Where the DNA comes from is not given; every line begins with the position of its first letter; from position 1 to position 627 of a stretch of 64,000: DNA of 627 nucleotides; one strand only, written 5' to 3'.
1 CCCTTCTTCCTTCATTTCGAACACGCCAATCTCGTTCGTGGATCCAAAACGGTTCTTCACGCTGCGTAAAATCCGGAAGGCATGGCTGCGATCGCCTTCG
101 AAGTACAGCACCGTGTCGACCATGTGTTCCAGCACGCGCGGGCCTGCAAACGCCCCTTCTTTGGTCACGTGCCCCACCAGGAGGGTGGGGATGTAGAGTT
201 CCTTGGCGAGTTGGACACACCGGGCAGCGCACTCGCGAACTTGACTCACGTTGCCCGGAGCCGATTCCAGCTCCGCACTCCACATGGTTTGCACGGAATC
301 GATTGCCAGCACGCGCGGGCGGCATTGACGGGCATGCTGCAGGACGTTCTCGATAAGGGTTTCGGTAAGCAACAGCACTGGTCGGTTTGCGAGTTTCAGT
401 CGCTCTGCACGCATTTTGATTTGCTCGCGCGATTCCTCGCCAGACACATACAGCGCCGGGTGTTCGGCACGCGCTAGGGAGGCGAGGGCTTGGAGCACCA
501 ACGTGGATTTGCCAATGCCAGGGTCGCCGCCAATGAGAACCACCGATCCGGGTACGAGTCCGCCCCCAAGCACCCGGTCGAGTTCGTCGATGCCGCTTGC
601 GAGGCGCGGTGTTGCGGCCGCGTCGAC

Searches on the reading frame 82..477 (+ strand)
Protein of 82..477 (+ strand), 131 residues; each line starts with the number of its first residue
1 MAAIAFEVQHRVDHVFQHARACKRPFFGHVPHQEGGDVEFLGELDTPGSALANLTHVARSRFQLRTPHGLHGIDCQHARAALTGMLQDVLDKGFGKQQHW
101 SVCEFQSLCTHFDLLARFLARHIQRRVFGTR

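Call 43: search_protein_families(library=pfam, alignment_id=A4, max_evalue=0.00001)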
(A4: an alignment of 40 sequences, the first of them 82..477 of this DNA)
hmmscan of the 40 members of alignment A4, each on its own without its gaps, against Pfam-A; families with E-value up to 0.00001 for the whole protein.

A. member 1, window:82-477:+ (131 aa): 0 families

B. families by the number of members that match (of 40 scanned): 61 families (the first 25 are shown)
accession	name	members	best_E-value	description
PF00441.29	Acyl-CoA_dh_1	2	4.4e-38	Acyl-CoA dehydrogenase, C-terminal domain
PF02771.21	Acyl-CoA_dh_N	2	3.6e-20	Acyl-CoA dehydrogenase, N-terminal domain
PF02770.24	Acyl-CoA_dh_M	2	5.6e-20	Acyl-CoA dehydrogenase, middle domain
PF08028.16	Acyl-CoA_dh_2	2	1.1e-14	Acyl-CoA dehydrogenase, C-terminal domain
PF07994.18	NAD_binding_5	1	3.7e-99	Myo-inositol-1-phosphate synthase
PF14597.12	Lactamase_B_5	1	2e-87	Metallo-beta-lactamase superfamily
PF07969.17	Amidohydro_3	1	1.5e-79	Amidohydrolase family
PF00448.28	SRP54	1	3e-72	SRP54-type protein, GTPase domain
PF01746.26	tRNA_m1G_MT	1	4.1e-63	tRNA (Guanine-1)-methyltransferase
PF13561.12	adh_short_C2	1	5.5e-63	Enoyl-(Acyl carrier protein) reductase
PF00106.31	adh_short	1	8.8e-56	short chain dehydrogenase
PF00890.30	FAD_binding_2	1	1.8e-53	FAD binding domain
PF13624.11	SurA_N_3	1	1.1e-48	SurA-like N-terminal domain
PF01121.26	CoaE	1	3.4e-48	Dephospho-CoA kinase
PF00884.28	Sulfatase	1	1.3e-45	Sulfatase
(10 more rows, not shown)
